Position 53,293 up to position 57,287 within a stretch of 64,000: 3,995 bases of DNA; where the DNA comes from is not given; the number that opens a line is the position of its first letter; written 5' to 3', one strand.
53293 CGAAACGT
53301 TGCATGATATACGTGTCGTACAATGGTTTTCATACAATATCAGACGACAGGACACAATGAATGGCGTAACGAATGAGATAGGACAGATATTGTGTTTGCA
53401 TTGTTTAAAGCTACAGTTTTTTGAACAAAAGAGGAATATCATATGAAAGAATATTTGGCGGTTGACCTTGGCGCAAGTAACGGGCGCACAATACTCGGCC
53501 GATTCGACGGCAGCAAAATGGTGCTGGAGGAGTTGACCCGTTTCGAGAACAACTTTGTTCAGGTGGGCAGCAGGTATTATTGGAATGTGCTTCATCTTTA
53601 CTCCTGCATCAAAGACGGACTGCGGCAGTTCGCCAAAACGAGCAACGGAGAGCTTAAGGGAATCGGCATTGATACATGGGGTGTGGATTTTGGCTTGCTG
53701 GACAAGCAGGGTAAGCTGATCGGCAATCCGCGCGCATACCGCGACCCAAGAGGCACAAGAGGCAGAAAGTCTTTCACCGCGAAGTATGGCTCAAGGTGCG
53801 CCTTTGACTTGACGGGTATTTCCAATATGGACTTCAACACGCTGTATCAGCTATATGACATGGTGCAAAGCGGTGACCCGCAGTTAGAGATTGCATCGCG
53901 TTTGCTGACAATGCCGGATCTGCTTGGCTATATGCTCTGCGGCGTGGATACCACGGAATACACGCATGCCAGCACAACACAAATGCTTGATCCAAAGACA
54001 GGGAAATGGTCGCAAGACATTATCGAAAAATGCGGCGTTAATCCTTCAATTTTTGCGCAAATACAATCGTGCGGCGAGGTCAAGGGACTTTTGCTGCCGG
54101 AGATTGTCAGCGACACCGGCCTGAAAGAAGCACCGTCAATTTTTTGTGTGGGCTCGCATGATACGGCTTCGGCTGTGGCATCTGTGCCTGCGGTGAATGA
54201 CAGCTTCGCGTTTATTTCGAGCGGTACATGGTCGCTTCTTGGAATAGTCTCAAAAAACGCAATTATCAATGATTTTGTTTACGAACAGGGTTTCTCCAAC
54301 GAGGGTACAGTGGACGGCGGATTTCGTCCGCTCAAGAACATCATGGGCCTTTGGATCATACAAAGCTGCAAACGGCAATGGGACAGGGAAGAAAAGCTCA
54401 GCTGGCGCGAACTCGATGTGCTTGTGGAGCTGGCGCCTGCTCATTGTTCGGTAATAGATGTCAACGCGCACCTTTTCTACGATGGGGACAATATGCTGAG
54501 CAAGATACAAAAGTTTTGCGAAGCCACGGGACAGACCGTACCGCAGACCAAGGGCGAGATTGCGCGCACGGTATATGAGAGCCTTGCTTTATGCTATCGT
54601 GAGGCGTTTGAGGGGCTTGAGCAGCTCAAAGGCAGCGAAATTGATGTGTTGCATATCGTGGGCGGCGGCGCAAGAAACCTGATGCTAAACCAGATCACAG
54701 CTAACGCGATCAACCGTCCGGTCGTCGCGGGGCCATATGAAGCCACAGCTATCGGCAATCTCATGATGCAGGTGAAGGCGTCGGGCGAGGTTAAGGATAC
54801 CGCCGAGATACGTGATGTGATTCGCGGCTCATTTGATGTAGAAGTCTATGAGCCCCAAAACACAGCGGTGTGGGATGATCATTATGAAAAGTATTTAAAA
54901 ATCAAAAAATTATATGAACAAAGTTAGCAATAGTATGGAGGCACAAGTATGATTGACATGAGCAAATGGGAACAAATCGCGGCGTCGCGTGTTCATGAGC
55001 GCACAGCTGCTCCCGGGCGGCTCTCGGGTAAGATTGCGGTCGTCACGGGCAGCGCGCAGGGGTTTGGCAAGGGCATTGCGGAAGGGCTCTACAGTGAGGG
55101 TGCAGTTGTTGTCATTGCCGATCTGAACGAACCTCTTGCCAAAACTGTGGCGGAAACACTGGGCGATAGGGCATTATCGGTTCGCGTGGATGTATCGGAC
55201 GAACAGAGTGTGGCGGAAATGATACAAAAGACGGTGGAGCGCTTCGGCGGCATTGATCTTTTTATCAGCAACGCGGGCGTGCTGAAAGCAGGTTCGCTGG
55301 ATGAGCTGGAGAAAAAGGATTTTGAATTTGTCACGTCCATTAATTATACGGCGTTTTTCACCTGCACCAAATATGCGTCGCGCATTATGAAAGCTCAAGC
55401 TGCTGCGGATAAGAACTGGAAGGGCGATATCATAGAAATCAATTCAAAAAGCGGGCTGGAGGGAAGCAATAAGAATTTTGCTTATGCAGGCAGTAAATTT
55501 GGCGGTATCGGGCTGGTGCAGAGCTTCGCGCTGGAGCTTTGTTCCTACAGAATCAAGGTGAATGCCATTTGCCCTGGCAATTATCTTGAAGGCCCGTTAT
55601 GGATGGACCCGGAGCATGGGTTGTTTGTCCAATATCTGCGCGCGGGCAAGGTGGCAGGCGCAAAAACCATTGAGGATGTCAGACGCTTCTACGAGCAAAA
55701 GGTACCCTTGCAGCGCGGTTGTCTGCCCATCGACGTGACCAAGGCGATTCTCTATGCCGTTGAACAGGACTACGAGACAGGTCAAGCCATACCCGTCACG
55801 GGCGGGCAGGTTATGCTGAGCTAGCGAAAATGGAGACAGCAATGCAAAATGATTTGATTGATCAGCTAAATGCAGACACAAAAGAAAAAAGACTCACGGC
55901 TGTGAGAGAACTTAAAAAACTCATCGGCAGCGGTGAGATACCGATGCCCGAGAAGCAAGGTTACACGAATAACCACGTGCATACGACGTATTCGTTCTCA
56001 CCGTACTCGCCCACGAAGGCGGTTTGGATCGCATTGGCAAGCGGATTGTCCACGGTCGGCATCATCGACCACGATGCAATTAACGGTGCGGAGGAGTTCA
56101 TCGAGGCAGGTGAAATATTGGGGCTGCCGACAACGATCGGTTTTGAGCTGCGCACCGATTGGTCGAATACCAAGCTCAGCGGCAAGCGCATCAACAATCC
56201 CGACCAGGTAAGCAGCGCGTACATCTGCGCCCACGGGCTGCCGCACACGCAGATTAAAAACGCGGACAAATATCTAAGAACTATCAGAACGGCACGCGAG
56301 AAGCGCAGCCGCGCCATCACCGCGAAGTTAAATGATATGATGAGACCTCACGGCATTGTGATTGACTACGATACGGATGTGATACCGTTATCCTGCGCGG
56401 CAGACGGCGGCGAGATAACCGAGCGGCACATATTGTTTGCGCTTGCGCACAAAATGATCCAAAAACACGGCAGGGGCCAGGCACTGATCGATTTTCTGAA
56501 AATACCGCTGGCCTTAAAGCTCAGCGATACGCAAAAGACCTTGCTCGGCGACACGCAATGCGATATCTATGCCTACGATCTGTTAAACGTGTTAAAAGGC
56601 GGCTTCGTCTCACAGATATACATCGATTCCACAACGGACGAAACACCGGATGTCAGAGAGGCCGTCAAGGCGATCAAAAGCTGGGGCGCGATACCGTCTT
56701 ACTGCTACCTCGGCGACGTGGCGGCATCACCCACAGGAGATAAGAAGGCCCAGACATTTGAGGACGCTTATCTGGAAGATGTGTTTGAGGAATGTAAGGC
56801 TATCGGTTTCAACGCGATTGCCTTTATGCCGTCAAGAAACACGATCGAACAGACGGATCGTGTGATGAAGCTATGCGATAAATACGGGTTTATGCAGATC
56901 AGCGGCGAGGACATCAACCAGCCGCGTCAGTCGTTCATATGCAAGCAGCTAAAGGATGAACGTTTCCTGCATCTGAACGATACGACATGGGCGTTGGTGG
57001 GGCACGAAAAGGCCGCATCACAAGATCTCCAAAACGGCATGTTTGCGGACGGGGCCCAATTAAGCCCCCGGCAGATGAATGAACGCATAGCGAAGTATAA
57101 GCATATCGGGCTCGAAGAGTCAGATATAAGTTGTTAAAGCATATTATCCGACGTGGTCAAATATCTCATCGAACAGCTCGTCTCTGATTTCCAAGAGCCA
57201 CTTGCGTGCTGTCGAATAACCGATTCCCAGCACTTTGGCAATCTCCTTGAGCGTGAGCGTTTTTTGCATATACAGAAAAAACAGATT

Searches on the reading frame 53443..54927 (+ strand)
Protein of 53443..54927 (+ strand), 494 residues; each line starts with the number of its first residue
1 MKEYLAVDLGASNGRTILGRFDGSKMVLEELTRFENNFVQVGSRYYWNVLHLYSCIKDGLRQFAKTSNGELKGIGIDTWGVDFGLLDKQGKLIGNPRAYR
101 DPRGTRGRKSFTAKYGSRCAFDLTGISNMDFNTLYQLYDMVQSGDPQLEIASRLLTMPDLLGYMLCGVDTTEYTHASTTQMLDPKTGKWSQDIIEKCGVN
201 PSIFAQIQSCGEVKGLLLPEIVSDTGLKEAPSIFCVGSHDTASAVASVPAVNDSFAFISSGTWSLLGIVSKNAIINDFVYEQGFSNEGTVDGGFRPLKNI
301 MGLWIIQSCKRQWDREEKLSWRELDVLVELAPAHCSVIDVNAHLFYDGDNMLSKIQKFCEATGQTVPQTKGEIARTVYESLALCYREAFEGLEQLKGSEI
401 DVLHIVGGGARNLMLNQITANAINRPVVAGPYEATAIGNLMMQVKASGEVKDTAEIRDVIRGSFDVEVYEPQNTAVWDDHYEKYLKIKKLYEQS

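Call 55: search_protein_families(library=pfam, proteins=[window:53443-54927:+], max_evalue=0.001)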
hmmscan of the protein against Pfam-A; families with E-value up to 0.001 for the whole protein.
window:53443-54927:+ (494 aa): 2 families
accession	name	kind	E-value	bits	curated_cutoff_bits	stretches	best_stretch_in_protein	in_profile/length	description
PF02782.22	FGGY_C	-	4.4e-34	118.4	27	1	257-446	2-197/198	FGGY family of carbohydrate kinases, C-terminal domain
PF00370.27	FGGY_N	-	2.7e-25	89.8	28.8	1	4-245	2-243/245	FGGY family of carbohydrate kinases, N-terminal domain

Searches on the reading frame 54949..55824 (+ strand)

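Call 55: search_protein_families(library=pfam, proteins=[window:54949-55824:+], max_evalue=0.001)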
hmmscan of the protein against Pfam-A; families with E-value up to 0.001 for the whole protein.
window:54949-55824:+ (291 aa): 3 families
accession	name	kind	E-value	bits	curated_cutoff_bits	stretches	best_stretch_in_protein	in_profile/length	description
PF00106.31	adh_short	-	2.4e-45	154.9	26.6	1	28-211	1-181/195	short chain dehydrogenase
PF13561.12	adh_short_C2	-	2.7e-40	138.9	27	1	34-210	1-174/236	Enoyl-(Acyl carrier protein) reductase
PF08659.16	KR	-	9.4e-07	29.4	22.6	1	31-129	4-109/180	KR domain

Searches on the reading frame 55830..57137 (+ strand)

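Call 55: search_protein_families(library=pfam, proteins=[window:55830-57137:+], max_evalue=0.001)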
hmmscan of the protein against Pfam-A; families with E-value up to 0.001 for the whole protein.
window:55830-57137:+ (435 aa): 1 family
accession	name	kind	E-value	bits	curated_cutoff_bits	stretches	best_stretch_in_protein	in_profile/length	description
PF02811.25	PHP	-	1.4e-07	32.5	26.4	1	49-112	3-67/164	PHP domain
